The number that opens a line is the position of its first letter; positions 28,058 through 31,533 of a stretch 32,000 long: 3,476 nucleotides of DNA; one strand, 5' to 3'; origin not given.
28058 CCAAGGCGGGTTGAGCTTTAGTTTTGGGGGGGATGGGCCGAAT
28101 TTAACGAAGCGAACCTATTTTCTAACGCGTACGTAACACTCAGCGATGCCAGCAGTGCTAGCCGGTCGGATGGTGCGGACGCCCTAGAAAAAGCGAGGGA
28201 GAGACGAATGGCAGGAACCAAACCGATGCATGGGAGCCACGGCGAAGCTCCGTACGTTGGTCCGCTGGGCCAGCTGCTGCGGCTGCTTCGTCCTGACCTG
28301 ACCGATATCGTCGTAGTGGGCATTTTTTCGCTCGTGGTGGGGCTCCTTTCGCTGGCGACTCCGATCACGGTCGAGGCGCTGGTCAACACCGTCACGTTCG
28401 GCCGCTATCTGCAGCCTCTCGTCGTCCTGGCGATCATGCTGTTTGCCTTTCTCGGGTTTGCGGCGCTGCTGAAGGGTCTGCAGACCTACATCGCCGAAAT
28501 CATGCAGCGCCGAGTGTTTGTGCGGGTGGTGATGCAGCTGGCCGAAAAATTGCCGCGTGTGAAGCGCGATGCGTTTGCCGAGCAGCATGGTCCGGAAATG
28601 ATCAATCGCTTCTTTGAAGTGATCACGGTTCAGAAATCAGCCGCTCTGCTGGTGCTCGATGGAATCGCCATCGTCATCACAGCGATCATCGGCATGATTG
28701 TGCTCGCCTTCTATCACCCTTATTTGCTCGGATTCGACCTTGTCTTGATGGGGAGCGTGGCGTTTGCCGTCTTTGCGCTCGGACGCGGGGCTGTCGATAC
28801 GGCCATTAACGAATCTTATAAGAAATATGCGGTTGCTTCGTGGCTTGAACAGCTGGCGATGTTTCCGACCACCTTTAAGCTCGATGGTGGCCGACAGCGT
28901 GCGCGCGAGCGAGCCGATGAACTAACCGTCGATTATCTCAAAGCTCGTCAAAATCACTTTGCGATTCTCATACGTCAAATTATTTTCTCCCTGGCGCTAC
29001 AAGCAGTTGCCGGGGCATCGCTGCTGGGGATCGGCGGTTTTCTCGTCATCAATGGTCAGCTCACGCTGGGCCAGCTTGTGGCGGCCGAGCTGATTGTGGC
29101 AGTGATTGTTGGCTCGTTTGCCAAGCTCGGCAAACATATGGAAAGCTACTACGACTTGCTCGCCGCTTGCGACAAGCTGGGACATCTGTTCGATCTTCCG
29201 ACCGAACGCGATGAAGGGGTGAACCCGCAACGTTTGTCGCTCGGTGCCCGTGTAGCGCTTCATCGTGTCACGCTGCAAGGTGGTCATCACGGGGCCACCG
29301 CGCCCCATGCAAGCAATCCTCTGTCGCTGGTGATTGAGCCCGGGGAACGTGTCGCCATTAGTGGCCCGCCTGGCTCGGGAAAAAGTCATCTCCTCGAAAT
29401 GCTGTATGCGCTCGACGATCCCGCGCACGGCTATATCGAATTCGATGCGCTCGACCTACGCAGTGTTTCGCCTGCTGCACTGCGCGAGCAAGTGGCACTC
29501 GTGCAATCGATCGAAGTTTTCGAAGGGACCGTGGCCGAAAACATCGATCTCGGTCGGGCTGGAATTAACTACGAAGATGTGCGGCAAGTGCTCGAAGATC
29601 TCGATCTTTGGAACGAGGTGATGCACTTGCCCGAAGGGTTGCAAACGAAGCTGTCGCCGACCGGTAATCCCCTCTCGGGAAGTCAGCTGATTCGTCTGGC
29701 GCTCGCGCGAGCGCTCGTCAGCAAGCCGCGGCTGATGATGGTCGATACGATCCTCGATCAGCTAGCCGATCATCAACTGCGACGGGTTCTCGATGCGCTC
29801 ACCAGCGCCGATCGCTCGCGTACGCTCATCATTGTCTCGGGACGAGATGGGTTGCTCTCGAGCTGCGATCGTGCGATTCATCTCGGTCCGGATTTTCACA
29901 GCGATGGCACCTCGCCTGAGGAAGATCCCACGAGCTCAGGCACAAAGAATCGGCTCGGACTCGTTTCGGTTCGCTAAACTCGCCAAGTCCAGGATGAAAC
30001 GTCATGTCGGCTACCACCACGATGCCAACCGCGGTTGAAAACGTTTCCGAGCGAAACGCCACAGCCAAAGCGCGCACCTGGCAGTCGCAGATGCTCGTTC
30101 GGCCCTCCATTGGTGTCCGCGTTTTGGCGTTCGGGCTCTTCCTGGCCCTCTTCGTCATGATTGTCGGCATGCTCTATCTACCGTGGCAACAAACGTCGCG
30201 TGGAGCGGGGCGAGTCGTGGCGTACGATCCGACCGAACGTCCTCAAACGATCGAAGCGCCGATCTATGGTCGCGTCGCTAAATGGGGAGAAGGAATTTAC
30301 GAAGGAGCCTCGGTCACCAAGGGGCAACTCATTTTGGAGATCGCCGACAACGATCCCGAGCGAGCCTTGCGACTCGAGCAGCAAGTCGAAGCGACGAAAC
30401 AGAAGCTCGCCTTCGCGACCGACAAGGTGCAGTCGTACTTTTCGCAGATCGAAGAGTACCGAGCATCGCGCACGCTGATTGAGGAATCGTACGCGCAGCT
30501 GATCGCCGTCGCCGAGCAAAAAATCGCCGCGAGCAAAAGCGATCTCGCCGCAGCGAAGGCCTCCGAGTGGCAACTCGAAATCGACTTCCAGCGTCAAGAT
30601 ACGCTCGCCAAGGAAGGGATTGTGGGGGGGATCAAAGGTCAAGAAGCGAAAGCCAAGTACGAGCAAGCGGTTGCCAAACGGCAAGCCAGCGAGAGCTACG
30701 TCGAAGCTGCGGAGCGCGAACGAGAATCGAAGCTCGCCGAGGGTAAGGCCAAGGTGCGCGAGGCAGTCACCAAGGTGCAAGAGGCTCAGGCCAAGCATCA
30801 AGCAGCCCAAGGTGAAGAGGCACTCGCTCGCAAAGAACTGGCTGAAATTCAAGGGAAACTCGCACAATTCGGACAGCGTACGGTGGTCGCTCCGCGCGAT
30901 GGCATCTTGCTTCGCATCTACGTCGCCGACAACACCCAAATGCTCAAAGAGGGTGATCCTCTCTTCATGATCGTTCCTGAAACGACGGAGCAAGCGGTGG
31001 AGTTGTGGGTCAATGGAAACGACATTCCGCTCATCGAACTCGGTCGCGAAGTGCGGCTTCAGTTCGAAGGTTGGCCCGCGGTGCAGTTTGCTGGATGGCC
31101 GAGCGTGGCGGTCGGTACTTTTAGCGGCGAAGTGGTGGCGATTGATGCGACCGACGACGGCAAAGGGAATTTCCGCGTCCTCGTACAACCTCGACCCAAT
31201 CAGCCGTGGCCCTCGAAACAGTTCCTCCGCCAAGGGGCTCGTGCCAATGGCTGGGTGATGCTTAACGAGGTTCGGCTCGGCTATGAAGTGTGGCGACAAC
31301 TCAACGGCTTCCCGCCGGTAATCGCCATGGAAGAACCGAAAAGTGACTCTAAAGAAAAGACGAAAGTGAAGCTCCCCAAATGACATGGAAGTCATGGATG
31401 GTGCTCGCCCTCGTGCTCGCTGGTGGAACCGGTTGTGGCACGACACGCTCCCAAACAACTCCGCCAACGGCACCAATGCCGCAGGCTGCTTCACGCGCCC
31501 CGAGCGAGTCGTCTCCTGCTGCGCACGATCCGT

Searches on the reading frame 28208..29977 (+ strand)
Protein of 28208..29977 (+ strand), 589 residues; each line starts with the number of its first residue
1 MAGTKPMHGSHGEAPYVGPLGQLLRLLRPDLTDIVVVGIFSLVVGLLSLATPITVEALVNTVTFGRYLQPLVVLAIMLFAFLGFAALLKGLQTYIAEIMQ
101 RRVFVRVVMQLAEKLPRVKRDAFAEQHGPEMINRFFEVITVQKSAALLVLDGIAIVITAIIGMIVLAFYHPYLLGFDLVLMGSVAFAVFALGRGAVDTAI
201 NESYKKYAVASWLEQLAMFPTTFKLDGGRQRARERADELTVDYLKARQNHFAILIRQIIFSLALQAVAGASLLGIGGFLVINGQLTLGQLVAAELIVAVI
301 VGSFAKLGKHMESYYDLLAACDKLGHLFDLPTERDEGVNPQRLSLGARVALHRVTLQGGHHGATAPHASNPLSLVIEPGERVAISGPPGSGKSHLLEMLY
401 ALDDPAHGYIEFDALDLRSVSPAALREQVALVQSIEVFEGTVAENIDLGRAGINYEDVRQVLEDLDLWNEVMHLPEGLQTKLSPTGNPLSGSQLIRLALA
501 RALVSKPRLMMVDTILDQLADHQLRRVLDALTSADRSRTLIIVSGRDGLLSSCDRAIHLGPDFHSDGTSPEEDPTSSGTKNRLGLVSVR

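Call 13: search_protein_families(library=ncbifam, max_evalue=0.1, proteins=[window:28208-29977:+])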
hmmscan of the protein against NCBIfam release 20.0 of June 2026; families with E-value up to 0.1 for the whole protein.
window:28208-29977:+ (589 aa): 164 families (the best 25 are shown)
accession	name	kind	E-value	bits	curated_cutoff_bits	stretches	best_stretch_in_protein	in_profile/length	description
TIGR03375.1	type_I_sec_LssB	subfamily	7.8e-58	196.3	693.1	1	36-557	153-672/696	type I secretion system permease/ATPase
TIGR01846.1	type_I_sec_HlyB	subfamily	1.6e-53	182.1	725.55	1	39-559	146-664/694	type I secretion system permease/ATPase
TIGR03796.1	NHLM_micro_ABC1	equivalog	3.1e-52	177.7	853.3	1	23-558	145-683/710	NHLP family bacteriocin export ABC transporter peptidase/permease/ATPase subunit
TIGR02203.1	MsbA_lipidA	equivalog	2.8e-49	168.1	602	1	27-557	9-539/572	lipid A export permease/ATP-binding protein MsbA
TIGR02204.1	MsbA_rel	hypoth_equivalog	2e-46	158.8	780.4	1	19-557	5-545/576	ABC transporter, permease/ATP-binding protein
TIGR03797.1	NHLM_micro_ABC2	equivalog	7.5e-46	156.9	709.4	1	27-553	131-651/686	NHLP bacteriocin export ABC transporter permease/ATPase subunit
TIGR01842.1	type_I_sec_PrtD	subfamily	1.5e-44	152.4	510.15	1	33-557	7-524/544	type I secretion system permease/ATPase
TIGR02868.1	CydC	equivalog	1.8e-41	142.4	329.05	1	154-544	137-527/530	thiol reductant ABC exporter subunit CydC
TIGR01193.1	bacteriocin_ABC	subfamily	3.7e-38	131.5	523.85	1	27-558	151-680/708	peptide cleavage/export ABC transporter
TIGR02857.1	CydD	equivalog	8.6e-37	127.3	435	1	34-559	5-529/529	thiol reductant ABC exporter subunit CydD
TIGR00958.1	3a01208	subfamily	2.6e-35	121.9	874.6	1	19-559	148-686/711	antigen peptide transporter 2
NF050066.1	LPSTprtrPglK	equivalog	1.2e-33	116.4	1000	1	70-558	71-554/558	BC-type lipopolysaccharide transporter PglK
NF008381.0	PRK11176.1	equivalog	4.4e-32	111.2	867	1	72-554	62-546/582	lipid A ABC transporter ATP-binding protein/permease MsbA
NF010178.0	PRK13657.1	equivalog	1.8e-31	109.2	733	1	271-555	256-538/588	glucan ABC transporter ATP-binding protein/ permease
NF008364.0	PRK11160.1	equivalog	3.9e-31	108.3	630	1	112-558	100-546/575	heme ABC transporter ATP-binding protein/permease CydC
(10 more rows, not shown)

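Call 14: search_protein_families(library=pfam, max_evalue=1, proteins=[window:28208-29977:+])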
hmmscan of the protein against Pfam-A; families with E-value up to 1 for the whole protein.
window:28208-29977:+ (589 aa): 11 families
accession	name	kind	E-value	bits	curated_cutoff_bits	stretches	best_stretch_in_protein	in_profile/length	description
PF00005.33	ABC_tran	-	6.3e-19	69.4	25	1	370-513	2-133/137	ABC transporter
PF00664.28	ABC_membrane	-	1.1e-08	35.6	28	1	35-303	2-273/274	ABC transporter transmembrane region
PF13191.12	AAA_16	-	0.0011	19.9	32.6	1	380-537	25-161/167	AAA ATPase domain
PF02463.25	SMC_N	-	0.0058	16.5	40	0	489-558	137-210/220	RecF/RecN/SMC N terminal domain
PF13401.12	AAA_22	-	0.013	16.3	27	1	383-429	9-54/130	AAA domain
PF05729.18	NACHT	-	0.022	15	26.7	0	381-399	2-20/167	NACHT domain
PF06414.18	Zeta_toxin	-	0.025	14.5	22.3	1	384-424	21-61/199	Zeta toxin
PF20720.3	nSTAND3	-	0.063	13.4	27.2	1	382-400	20-38/155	Novel STAND NTPase 3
PF13521.12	AAA_28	-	0.12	13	27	1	381-401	1-21/164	AAA domain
PF13555.12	AAA_29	-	0.13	12.5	27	1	377-401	20-44/61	P-loop containing region of AAA domain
PF13238.12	AAA_18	-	0.21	12.5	29.4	1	382-402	1-21/128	AAA domain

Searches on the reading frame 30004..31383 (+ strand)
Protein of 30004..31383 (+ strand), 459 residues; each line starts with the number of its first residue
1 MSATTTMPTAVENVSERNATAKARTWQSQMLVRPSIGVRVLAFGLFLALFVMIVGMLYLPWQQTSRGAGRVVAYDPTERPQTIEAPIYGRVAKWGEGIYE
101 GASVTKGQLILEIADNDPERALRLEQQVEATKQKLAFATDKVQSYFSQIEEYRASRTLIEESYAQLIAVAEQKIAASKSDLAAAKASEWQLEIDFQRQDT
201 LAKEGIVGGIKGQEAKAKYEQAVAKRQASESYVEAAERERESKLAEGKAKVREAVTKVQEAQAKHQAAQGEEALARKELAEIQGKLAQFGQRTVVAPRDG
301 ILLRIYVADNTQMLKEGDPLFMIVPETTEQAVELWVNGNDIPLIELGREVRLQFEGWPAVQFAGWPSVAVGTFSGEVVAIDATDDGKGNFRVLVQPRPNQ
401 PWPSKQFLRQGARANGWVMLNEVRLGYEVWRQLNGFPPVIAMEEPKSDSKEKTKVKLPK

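Call 13: search_protein_families(library=ncbifam, max_evalue=0.1, proteins=[window:30004-31383:+])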
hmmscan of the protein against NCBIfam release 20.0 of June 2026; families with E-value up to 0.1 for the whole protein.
window:30004-31383:+ (459 aa): 5 families
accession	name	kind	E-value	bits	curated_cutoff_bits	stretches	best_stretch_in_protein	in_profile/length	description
TIGR01843.1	type_I_hlyD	subfamily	2.7e-14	53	208.65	1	136-380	125-351/422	HlyD family type I secretion periplasmic adaptor subunit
TIGR01730.1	RND_mfp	subfamily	1.1e-11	44.3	94.9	2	195-364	42-205/322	efflux RND transporter periplasmic adaptor subunit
TIGR00998.1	8a0101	subfamily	6.4e-08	31.9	390.8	1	102-395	62-306/334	EmrA/EmrK family multidrug efflux transporter periplasmic adaptor subunit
NF002939.0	PRK03598.1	equivalog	4.4e-05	22.8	393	1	145-354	80-265/332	secretion protein HlyD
TIGR00999.1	8a0102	subfamily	6.3e-05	22.2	319.3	1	239-355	44-154/271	CzcB/NccB family metal efflux transporter periplasmic adaptor subunit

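Call 14: search_protein_families(library=pfam, max_evalue=1, proteins=[window:30004-31383:+])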
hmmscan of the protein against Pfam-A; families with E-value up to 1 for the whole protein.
window:30004-31383:+ (459 aa): 3 families
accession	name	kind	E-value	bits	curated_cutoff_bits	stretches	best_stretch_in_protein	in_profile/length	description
PF13437.12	HlyD_3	-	6.5e-11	43.4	22.2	2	293-355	1-62/106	HlyD family secretion protein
PF13533.13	Biotin_lipoyl_2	-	0.0047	17.2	29.8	0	296-321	5-29/32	Biotin-lipoyl like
PF00364.28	Biotin_lipoyl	-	0.096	13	22.1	0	292-323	43-73/73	Biotin-requiring enzyme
